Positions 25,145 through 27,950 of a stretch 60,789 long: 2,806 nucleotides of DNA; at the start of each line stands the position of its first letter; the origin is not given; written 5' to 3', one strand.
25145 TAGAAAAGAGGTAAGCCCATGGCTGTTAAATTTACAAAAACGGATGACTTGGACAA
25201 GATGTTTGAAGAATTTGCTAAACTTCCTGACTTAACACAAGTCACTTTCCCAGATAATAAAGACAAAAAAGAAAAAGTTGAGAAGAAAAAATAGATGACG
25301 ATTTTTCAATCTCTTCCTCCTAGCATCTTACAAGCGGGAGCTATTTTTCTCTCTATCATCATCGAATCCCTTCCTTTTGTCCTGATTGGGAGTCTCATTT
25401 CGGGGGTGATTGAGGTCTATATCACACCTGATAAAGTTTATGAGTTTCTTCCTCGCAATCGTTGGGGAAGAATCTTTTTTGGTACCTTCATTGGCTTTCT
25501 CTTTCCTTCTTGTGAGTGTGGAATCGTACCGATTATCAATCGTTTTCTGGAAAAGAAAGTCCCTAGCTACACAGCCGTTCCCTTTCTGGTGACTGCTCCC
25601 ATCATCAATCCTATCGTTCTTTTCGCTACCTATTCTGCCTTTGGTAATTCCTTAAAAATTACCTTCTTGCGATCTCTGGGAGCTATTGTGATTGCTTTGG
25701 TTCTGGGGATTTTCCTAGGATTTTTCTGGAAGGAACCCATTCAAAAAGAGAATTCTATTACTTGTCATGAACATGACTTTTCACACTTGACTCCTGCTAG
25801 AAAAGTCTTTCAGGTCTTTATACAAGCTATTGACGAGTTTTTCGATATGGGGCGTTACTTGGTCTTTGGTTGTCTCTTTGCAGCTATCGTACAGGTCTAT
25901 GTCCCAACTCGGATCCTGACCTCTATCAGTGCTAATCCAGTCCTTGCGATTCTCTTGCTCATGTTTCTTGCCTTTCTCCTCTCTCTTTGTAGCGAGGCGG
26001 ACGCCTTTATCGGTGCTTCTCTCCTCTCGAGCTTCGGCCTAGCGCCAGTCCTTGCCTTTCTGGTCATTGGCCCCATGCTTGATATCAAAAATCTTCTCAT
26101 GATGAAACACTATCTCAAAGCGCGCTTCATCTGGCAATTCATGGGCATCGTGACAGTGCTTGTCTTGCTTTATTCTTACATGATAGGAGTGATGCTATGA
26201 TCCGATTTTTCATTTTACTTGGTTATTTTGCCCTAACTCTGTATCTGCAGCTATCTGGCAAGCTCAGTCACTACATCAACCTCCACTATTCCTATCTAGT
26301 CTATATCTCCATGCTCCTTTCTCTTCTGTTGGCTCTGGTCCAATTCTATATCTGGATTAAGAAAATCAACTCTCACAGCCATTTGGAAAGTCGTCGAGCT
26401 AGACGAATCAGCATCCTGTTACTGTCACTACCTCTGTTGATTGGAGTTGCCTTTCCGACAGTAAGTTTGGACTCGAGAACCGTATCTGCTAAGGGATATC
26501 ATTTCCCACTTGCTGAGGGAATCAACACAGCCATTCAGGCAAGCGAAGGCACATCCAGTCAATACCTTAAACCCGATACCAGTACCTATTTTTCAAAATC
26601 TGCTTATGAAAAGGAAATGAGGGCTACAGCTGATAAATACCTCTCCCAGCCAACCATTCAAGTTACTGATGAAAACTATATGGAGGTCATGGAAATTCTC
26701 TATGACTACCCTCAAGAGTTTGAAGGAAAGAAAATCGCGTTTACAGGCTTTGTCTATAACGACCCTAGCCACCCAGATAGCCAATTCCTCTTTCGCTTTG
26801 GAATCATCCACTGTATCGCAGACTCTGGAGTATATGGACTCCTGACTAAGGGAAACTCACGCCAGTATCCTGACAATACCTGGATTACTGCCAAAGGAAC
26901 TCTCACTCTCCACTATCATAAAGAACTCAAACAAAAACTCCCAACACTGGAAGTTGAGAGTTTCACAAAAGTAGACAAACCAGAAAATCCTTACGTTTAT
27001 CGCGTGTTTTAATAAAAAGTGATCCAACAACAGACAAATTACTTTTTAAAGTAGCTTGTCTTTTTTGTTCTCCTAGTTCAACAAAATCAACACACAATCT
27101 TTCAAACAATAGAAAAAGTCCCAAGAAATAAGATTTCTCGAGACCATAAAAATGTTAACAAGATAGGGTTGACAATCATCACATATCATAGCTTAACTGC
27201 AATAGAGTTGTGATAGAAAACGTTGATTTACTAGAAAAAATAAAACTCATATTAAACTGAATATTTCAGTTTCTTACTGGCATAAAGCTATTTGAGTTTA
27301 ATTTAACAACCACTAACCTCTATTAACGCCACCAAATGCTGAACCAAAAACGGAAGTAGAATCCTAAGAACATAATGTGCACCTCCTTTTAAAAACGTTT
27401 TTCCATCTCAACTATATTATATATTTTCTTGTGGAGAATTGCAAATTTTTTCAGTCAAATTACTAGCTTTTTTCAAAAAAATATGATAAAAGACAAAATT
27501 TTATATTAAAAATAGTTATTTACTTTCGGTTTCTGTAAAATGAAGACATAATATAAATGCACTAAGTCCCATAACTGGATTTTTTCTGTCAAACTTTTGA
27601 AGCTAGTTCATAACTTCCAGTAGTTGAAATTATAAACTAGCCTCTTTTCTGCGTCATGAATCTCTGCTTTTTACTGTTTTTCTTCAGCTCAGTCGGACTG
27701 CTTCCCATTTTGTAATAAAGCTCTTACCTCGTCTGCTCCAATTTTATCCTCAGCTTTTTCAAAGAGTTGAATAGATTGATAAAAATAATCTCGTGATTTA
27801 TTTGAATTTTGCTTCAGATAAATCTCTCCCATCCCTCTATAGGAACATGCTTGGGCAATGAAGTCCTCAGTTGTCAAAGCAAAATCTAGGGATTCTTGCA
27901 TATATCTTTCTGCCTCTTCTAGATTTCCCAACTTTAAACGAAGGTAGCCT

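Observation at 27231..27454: Stand-alone micro-gene: a 16-codon aromatic peptide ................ with its own promoter, perfect RBS, operator-like palindrome and terminator-like hairpin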

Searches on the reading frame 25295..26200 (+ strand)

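Call 6: search_protein_families(library=pfam, proteins=[window:25295-26200:+], max_evalue=0.01)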
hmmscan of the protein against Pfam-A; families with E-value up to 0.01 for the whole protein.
window:25295-26200:+ (301 aa): 1 family
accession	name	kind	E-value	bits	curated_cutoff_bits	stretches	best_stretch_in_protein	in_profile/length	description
PF03773.19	ArsP_1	-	3.6e-69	233.6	32.3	1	12-298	3-293/294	Predicted permease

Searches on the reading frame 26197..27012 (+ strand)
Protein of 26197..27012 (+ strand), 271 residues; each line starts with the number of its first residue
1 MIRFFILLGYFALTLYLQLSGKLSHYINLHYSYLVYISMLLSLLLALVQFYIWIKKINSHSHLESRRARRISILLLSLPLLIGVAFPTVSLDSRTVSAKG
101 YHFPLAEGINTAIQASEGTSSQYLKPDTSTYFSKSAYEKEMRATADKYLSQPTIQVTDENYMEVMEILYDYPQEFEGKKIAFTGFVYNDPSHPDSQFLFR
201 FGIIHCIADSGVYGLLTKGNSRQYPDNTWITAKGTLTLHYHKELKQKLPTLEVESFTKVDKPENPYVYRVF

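Call 6: search_protein_families(library=pfam, proteins=[window:26197-27012:+], max_evalue=0.01)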
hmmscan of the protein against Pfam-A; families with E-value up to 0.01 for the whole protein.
window:26197-27012:+ (271 aa): 2 families
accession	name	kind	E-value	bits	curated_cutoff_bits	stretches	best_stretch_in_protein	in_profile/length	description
PF21537.2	DUF1980_C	-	5.3e-53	178.9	25.9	1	131-269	1-141/141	DUF1980 C-terminal domain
PF09323.15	DUF1980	-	2.8e-28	99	25.9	1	2-102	1-110/110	DUF1980 N-terminal domain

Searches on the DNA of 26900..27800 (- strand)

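Call 5: search_rna_families(source=window, start=26900, end=27800, threshold=evalue, max_evalue=10)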
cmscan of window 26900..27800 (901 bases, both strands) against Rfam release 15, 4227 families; matches with E-value up to 10: 4.
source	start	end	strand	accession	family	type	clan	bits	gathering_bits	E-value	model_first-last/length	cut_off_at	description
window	26919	26999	+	RF01588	snoR13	Gene; snRNA; snoRNA; CD-box;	-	18.5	60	9.2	1-105/105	no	small nucleolar RNA snoR13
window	27528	27574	-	RF02108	DLEU2_4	Gene; lncRNA;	-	18.3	40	0.51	1-58/58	no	Deleted in lymphocytic leukemia 2 conserved region 4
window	27111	27188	-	RF02399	NsiR1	Gene; sRNA;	-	17.7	39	1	1-60/60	no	Nitrogen stress-induced RNA 1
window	27505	27563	-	RF00110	RybB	Gene; sRNA;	-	15.2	40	3.2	1-79/79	no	RybB RNA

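Call 21: search_dna_similar(query=window:27020-27700:-, collection=phages, mode=distant, max_evalue=0.01)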
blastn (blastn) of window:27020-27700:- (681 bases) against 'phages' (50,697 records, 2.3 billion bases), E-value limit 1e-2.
Records with a match: 1; places in all: 1; records where one place covers at least 80% of the query: 0.
Best place of each record, by identity: 80-90% 1.
By first word of the organism name: uncultured 1.
By host as written in the record: - 1.
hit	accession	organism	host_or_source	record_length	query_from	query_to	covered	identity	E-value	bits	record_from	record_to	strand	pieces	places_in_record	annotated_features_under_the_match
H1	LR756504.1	uncultured phage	metagenomic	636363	179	224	7%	89.1%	1e-4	55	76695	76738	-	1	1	record has no annotation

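Call 22: search_dna_similar(query=window:27020-27700:-, collection=plasmids, mode=distant, max_evalue=0.01)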
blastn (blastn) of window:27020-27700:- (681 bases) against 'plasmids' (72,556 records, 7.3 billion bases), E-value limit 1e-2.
Records with a match: 1; places in all: 1; records where one place covers at least 80% of the query: 0.
Best place of each record, by identity: 80-90% 1.
By first word of the organism name: Clostridium 1.
By predicted mobility (MOB-suite, as given by PLSDB): non-mobilizable 1.
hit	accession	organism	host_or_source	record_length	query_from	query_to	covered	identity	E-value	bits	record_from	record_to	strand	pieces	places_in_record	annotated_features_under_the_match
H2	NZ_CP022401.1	Clostridium botulinum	soil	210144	184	233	7%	84.3%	4e-3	50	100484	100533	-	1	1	hypothetical protein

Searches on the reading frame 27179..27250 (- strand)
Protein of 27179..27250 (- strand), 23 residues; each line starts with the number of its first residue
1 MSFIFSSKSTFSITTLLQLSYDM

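Call 55: search_protein_families(library=ncbifam, proteins=[window:27179-27250:-], max_evalue=1)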
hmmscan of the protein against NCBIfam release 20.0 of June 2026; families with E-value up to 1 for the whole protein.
window:27179-27250:- (23 aa): 0 families
